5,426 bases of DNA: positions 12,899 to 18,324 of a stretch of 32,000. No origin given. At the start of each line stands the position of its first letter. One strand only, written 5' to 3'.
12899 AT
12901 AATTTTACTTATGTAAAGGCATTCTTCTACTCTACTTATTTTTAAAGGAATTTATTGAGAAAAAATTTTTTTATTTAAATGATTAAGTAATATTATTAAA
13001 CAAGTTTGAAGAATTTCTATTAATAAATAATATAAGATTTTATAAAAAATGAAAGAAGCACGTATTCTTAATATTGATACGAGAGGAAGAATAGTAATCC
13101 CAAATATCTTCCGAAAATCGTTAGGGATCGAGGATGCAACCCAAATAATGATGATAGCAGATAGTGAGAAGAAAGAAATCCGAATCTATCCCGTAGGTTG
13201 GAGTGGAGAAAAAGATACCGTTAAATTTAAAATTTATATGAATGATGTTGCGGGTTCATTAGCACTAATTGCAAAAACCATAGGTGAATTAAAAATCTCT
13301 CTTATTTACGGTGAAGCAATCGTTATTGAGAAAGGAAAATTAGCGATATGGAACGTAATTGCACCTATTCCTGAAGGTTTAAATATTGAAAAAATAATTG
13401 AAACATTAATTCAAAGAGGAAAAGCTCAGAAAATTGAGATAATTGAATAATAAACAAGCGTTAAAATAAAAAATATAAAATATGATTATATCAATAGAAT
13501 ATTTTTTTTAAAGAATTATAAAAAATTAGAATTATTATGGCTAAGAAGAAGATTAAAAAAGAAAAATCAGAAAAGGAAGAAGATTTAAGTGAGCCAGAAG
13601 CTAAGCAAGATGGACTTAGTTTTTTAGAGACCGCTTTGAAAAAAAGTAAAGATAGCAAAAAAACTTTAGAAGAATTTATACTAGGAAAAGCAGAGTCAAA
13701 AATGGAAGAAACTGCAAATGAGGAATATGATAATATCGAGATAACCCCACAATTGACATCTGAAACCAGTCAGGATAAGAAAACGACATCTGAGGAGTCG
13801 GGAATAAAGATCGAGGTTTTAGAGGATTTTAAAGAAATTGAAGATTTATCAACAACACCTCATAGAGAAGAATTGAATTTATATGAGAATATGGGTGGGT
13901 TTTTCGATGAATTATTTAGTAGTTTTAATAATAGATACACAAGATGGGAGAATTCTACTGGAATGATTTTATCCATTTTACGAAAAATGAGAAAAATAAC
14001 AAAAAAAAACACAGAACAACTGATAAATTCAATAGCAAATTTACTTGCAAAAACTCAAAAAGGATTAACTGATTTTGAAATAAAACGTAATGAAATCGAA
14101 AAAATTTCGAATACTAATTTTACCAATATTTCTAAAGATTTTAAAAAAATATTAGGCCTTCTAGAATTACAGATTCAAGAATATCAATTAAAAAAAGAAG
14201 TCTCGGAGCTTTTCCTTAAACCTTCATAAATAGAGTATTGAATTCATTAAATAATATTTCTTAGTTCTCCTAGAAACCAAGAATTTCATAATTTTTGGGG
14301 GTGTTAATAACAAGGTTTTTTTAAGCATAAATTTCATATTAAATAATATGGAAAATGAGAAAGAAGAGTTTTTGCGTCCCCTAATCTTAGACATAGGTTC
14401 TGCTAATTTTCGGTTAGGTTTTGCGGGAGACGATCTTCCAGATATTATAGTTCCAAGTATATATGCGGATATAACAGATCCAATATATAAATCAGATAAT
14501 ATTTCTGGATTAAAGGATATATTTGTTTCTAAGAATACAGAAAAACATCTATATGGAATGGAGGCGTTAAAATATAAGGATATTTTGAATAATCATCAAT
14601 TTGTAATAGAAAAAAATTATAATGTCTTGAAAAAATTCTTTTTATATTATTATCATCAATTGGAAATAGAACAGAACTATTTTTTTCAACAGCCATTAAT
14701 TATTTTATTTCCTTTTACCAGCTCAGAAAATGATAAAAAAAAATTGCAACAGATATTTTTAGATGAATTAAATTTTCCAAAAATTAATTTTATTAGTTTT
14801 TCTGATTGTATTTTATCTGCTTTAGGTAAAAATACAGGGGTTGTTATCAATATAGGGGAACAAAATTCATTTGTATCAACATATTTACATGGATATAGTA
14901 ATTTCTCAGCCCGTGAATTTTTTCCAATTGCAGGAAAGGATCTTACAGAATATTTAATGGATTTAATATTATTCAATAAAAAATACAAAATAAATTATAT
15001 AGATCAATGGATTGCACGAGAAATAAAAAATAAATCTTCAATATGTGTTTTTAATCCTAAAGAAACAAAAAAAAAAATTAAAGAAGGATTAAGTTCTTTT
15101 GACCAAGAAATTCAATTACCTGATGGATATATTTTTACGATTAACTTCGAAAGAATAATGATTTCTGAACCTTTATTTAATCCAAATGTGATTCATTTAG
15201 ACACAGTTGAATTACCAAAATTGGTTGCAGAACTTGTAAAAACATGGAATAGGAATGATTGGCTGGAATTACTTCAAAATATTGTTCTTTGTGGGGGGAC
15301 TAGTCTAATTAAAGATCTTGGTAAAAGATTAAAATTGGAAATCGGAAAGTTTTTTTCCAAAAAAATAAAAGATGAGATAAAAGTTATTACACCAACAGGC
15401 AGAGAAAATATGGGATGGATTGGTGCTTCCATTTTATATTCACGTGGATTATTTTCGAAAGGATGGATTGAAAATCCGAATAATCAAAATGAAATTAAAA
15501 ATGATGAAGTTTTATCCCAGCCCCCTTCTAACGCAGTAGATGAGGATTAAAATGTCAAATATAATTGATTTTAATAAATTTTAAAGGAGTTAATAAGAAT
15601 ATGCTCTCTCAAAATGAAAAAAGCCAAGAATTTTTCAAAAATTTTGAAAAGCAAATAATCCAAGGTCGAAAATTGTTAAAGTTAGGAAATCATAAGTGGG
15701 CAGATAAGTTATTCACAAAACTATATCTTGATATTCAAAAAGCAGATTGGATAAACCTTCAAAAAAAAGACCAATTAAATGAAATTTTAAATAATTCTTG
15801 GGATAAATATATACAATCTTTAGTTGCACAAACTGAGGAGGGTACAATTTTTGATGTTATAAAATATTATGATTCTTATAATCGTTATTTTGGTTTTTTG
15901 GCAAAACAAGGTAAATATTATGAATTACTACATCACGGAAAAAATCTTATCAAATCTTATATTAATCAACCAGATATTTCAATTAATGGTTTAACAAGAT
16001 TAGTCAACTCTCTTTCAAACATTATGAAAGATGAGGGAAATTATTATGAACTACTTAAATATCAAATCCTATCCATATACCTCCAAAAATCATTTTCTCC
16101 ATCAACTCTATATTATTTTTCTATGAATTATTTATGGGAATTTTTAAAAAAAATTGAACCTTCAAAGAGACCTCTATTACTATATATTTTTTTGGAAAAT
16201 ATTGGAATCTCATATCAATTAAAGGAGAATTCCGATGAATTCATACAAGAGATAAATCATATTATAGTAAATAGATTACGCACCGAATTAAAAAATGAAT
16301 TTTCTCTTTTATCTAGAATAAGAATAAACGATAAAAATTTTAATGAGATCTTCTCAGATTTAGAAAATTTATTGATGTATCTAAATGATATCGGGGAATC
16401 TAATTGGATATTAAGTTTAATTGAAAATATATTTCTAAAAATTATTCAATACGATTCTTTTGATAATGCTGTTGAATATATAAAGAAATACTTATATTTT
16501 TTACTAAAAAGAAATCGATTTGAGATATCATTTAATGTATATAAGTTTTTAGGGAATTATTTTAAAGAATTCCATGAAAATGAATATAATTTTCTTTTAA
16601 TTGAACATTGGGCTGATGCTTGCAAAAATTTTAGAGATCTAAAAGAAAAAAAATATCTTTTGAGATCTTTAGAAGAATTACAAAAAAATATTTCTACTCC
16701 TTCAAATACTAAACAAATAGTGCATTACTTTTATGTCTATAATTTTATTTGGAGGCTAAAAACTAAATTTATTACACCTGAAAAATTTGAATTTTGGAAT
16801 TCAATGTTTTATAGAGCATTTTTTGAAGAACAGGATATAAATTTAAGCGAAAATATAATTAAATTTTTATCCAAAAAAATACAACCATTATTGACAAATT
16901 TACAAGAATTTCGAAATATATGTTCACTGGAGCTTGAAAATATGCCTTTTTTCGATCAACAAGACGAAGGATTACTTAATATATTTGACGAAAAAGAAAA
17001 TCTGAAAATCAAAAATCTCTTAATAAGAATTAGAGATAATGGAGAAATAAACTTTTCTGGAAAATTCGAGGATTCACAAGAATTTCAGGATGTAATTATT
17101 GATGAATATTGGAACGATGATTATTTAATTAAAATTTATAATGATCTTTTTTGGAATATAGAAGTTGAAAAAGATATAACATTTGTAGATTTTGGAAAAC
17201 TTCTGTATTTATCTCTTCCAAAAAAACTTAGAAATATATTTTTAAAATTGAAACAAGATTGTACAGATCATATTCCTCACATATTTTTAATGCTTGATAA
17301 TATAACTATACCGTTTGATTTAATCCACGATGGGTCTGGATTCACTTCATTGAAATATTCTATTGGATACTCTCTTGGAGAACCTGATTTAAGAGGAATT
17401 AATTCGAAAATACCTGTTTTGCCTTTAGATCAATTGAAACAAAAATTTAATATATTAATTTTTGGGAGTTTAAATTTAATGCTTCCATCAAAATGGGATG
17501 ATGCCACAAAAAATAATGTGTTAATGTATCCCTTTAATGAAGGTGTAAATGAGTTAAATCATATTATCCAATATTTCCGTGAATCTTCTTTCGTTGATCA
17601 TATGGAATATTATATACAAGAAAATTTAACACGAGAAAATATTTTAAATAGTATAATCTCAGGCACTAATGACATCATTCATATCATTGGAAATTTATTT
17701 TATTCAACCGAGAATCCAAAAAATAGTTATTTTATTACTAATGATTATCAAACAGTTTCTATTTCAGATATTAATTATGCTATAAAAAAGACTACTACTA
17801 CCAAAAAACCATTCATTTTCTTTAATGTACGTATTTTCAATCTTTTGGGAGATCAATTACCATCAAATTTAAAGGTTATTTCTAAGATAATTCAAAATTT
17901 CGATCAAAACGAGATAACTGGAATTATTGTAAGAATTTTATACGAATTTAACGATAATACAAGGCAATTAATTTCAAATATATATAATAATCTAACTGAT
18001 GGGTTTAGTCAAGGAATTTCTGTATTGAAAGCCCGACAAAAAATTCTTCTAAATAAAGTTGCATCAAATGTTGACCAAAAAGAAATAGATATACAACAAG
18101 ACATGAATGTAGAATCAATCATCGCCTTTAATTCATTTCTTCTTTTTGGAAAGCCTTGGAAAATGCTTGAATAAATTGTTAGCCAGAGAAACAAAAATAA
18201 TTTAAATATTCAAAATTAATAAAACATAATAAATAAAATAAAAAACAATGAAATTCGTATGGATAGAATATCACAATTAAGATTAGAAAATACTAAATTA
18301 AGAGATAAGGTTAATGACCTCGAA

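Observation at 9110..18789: Co-oriented cluster: gelsolin, roadblock, DPBB/poly-Pro/vWA, AbrB-ACT, coiled-coil, actin-related, pseudo-CHAT, pseudo-PLD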

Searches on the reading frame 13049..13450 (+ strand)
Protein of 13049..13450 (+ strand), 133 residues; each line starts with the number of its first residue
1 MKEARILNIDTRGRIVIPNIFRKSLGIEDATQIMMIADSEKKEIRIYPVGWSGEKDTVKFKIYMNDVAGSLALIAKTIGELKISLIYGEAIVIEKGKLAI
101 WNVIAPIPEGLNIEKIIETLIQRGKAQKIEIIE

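Call 3: search_protein_families(library=pfam, proteins=[window:13049-13450:+], max_evalue=0.01)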
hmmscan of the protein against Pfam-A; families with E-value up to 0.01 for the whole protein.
window:13049-13450:+ (133 aa): 2 families
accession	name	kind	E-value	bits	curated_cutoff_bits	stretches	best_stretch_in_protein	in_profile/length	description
PF02381.23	MraZ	-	0.00029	21.2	23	1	3-36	4-35/72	MraZ protein, putative antitoxin-like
PF04014.23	MazE_antitoxin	-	0.0024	18.3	24.7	1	12-49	7-43/48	Antidote-toxin recognition MazE, bacterial antitoxin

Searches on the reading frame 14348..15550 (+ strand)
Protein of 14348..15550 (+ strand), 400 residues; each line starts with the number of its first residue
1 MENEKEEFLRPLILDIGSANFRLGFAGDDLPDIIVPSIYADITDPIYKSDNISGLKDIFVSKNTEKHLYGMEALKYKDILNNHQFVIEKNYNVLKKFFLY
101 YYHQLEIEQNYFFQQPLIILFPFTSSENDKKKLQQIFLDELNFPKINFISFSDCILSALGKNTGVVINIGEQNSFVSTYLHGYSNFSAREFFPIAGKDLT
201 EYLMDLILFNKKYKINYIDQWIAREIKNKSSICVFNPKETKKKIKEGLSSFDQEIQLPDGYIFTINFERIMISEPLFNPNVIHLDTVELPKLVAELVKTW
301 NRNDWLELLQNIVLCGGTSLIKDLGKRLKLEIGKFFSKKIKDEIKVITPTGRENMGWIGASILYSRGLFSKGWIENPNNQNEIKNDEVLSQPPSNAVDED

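Call 3: search_protein_families(library=pfam, proteins=[window:14348-15550:+], max_evalue=0.01)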
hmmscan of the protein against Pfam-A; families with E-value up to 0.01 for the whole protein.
window:14348-15550:+ (400 aa): 1 family
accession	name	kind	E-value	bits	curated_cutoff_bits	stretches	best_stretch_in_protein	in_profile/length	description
PF00022.25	Actin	-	1.5e-46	159.2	27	1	11-374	6-392/410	Actin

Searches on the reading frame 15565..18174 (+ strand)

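Call 3: search_protein_families(library=pfam, proteins=[window:15565-18174:+], max_evalue=0.01)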
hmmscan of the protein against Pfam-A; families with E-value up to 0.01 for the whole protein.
window:15565-18174:+ (869 aa): 1 family
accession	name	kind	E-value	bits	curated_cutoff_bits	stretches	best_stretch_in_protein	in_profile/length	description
PF12770.12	CHAT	-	0.00058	19.8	24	1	567-734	21-180/289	CHAT domain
